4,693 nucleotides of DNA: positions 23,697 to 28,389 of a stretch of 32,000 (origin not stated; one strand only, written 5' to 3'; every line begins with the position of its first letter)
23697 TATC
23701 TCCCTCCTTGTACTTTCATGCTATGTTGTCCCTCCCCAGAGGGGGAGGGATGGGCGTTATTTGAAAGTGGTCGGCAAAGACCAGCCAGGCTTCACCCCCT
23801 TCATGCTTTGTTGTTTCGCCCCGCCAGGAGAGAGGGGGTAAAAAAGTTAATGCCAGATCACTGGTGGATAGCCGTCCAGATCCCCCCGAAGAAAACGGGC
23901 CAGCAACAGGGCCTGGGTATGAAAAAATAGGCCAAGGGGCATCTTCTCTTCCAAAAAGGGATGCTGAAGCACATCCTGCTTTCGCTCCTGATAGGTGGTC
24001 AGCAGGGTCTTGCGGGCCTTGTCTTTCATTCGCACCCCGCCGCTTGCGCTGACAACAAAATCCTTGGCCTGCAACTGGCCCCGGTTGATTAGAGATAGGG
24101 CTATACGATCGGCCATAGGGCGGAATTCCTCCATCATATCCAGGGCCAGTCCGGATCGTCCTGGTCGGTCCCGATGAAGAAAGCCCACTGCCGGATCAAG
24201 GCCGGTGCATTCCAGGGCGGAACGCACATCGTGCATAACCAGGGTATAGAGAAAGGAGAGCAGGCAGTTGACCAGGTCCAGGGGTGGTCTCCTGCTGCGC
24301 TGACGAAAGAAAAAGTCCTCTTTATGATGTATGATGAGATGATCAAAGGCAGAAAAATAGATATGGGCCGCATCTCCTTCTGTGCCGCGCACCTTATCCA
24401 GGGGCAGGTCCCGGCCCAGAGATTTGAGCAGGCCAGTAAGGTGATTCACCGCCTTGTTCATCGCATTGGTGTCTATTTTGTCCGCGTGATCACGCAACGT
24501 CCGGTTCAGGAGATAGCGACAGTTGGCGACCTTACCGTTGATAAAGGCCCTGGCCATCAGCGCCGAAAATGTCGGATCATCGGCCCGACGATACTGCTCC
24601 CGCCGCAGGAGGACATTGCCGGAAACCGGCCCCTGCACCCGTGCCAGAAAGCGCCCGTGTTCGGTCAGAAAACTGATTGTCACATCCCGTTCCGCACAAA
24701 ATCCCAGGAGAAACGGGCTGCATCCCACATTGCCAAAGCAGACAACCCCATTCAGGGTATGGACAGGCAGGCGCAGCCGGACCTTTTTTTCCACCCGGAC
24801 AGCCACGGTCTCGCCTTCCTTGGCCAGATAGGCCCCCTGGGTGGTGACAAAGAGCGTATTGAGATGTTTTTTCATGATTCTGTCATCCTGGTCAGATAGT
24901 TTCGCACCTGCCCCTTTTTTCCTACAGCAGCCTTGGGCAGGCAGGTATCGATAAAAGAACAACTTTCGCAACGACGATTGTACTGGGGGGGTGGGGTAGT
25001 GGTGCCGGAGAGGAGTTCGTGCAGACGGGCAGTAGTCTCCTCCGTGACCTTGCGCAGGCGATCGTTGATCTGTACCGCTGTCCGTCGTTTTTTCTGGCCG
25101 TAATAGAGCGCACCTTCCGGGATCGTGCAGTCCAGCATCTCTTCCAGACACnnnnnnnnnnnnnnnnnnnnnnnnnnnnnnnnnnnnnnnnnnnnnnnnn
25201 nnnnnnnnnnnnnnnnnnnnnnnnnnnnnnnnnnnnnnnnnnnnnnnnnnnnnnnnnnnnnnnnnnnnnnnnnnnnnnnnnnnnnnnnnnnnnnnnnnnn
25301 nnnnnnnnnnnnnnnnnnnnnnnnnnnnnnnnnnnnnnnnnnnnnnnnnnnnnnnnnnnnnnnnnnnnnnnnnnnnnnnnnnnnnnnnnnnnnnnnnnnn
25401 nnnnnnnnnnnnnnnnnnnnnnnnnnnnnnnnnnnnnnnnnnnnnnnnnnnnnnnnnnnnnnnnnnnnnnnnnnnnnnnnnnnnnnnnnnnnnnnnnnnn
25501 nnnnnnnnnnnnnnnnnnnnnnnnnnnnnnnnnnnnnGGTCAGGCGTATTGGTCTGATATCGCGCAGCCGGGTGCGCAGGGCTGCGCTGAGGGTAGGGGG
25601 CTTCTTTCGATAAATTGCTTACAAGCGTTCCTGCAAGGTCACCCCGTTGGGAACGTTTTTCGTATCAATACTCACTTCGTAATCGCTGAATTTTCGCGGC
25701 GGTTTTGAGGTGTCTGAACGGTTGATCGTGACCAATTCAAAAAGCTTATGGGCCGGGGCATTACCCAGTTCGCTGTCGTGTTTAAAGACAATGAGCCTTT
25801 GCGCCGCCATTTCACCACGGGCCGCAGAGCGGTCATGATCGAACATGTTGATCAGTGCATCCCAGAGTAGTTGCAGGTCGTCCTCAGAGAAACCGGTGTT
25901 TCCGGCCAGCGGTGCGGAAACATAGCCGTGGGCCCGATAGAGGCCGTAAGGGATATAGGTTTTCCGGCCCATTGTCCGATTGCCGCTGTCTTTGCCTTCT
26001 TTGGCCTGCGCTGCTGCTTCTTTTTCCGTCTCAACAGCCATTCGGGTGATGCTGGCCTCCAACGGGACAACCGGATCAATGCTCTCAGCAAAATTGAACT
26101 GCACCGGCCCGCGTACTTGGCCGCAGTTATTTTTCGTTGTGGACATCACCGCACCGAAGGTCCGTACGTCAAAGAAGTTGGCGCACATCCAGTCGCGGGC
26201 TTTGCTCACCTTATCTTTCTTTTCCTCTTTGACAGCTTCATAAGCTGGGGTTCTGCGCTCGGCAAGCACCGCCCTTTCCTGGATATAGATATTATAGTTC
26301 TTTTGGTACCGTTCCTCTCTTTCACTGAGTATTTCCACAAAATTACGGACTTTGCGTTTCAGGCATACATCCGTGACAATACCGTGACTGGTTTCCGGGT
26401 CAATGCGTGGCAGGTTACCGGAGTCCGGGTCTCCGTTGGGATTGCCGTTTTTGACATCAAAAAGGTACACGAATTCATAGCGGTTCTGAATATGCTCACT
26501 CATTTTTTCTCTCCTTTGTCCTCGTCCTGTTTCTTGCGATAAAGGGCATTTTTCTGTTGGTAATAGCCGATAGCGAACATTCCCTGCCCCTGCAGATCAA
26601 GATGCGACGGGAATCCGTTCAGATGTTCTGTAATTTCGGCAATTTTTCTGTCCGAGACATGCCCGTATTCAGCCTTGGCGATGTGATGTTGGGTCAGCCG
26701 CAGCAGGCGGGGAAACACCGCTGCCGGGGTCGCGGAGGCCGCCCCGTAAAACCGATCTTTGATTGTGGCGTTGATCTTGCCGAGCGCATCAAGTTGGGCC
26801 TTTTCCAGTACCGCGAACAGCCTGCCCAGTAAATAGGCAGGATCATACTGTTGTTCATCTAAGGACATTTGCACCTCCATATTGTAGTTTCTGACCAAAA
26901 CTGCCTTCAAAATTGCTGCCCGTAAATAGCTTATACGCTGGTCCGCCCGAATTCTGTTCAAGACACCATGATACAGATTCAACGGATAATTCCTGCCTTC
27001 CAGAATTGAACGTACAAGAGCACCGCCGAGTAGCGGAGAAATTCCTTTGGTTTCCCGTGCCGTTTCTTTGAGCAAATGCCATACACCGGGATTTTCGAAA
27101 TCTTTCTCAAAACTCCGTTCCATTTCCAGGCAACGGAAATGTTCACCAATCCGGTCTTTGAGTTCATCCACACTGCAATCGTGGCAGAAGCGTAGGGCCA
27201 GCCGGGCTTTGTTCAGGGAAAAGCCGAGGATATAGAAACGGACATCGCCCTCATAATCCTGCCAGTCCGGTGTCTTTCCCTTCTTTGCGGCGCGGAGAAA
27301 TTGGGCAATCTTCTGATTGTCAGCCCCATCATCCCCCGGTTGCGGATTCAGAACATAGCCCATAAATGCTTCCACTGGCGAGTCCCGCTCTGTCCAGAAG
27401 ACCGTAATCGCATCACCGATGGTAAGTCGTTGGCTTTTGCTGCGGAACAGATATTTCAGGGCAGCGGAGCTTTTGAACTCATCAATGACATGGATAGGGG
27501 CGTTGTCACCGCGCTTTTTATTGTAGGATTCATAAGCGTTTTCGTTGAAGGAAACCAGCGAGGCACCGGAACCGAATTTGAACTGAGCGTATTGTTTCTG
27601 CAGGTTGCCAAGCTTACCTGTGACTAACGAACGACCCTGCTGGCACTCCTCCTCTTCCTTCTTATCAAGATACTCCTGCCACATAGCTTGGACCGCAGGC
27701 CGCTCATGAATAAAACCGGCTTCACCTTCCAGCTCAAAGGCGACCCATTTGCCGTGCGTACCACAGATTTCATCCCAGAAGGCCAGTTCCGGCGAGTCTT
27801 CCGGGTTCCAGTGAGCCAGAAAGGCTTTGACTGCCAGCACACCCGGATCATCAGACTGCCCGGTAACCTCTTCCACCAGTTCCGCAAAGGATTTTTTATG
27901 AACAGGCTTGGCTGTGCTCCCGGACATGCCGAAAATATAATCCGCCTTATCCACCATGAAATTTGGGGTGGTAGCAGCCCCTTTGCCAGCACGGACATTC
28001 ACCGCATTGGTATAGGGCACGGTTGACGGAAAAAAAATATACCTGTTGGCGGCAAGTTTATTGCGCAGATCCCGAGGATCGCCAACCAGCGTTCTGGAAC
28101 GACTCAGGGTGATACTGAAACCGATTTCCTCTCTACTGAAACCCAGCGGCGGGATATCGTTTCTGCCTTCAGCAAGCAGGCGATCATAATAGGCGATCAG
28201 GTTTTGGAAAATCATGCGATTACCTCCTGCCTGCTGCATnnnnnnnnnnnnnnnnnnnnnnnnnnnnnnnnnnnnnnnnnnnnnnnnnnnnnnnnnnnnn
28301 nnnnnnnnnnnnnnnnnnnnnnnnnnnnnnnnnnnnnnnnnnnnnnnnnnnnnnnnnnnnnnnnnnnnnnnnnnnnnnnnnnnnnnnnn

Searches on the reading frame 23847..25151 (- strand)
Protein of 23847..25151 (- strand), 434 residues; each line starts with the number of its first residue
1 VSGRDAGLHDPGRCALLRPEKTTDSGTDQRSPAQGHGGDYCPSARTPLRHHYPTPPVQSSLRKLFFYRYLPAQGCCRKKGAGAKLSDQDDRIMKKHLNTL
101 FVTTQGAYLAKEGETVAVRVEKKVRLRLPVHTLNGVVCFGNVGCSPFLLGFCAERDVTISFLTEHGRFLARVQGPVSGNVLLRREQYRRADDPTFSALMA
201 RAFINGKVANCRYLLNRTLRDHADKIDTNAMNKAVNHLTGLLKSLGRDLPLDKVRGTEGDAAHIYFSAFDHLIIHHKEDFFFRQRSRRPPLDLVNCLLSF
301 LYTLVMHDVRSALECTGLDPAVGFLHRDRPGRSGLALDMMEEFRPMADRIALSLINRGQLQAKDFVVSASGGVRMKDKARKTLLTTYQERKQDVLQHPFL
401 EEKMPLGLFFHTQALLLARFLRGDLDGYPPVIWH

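Call 76: search_protein_families(library=pfam, proteins=[window:23847-25151:-], max_evalue=0.001)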
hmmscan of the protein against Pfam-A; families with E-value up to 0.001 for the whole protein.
window:23847-25151:- (434 aa): 1 family
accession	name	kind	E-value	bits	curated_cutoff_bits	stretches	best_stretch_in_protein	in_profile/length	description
PF01867.21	Cas_Cas1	-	2.1e-102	342.5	22.3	1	100-389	1-283/283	CRISPR associated protein Cas1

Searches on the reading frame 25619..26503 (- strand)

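Call 76: search_protein_families(library=pfam, proteins=[window:25619-26503:-], max_evalue=0.001)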
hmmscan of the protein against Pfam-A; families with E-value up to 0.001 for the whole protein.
window:25619-26503:- (294 aa): 1 family
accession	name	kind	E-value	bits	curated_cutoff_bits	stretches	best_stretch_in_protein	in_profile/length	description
PF05107.17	Cas_Cas7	-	1.2e-109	366.1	33.2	1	7-280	1-249/249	CRISPR-associated protein Cas7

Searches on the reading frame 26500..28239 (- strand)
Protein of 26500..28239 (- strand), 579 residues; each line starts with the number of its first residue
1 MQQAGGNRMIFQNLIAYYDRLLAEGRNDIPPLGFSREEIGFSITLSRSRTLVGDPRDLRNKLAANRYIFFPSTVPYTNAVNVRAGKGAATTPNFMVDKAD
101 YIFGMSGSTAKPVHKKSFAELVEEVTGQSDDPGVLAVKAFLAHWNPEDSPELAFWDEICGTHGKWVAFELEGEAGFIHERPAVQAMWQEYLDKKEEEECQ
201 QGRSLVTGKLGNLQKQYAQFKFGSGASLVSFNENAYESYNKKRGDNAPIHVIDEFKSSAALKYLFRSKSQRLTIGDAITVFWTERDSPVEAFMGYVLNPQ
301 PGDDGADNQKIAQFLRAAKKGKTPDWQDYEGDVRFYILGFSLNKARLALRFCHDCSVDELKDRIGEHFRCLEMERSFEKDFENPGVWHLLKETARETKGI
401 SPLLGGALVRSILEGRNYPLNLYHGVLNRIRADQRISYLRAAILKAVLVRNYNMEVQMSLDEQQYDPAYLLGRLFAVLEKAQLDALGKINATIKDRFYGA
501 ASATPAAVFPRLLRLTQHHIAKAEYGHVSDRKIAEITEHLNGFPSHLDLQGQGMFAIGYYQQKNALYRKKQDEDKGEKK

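Call 76: search_protein_families(library=pfam, proteins=[window:26500-28239:-], max_evalue=0.001)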
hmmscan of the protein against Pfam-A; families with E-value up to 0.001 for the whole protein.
window:26500-28239:- (579 aa): 1 family
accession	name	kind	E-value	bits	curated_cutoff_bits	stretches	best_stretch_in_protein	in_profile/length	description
PF09709.15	Cas_Csd1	-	1.9e-150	502.6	27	1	14-567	1-559/559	CRISPR-associated protein (Cas_Csd1)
